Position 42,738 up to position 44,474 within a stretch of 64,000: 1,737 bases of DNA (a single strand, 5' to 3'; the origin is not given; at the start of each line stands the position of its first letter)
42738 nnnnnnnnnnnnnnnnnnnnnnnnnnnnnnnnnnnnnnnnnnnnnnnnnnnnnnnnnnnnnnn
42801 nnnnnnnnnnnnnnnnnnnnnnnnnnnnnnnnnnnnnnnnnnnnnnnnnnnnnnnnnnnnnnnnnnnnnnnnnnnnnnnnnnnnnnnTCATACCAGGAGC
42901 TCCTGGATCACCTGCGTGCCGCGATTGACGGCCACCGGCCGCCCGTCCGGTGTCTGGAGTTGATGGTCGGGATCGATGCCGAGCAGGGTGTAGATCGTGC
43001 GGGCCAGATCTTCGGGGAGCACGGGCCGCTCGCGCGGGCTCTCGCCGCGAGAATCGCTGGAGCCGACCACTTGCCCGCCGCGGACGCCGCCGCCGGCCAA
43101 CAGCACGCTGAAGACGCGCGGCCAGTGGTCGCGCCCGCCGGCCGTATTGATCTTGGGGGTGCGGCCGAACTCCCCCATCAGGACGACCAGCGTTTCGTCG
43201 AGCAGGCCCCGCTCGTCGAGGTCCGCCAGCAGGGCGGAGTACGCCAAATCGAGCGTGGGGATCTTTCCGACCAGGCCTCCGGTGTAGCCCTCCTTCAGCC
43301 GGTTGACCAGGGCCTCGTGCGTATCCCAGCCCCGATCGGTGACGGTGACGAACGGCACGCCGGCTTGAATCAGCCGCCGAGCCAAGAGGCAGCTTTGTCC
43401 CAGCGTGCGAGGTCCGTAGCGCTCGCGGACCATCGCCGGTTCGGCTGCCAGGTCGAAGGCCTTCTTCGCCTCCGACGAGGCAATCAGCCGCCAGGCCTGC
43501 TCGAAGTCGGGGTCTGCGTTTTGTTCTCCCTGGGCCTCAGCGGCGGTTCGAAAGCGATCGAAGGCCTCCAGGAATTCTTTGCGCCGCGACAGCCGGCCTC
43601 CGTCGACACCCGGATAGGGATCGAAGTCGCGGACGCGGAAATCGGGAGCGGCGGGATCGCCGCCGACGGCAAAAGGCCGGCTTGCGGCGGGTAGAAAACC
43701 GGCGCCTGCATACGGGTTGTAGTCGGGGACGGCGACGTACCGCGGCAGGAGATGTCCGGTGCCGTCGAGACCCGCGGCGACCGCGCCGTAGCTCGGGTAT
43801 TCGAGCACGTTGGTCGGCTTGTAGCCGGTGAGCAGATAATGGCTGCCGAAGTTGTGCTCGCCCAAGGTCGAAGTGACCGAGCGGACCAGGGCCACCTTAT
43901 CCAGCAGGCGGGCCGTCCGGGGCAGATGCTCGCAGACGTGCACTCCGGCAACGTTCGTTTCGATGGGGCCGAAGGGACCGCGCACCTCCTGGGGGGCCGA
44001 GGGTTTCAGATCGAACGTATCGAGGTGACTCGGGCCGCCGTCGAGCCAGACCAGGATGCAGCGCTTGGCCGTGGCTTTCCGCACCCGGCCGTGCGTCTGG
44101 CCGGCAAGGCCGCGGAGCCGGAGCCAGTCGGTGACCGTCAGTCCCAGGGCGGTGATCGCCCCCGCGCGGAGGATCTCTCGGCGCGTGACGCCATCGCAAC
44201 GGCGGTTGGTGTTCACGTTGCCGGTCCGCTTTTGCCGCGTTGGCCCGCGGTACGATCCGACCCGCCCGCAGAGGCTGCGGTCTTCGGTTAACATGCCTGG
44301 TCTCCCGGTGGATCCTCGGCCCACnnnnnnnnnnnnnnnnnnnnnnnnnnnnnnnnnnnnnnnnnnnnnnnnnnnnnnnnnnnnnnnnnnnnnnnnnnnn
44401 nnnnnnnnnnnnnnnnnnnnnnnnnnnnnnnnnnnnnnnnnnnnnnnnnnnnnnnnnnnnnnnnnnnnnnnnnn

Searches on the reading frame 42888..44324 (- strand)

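Call 25: search_protein_families(library=pfam, proteins=[window:42888-44324:-], max_evalue=0.00001)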
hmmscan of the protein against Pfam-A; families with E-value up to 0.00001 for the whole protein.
window:42888-44324:- (478 aa): 1 family
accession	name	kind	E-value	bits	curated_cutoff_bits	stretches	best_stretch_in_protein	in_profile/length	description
PF07394.17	DUF1501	-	2.2e-101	340.3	27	1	86-477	1-390/390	Protein of unknown function (DUF1501)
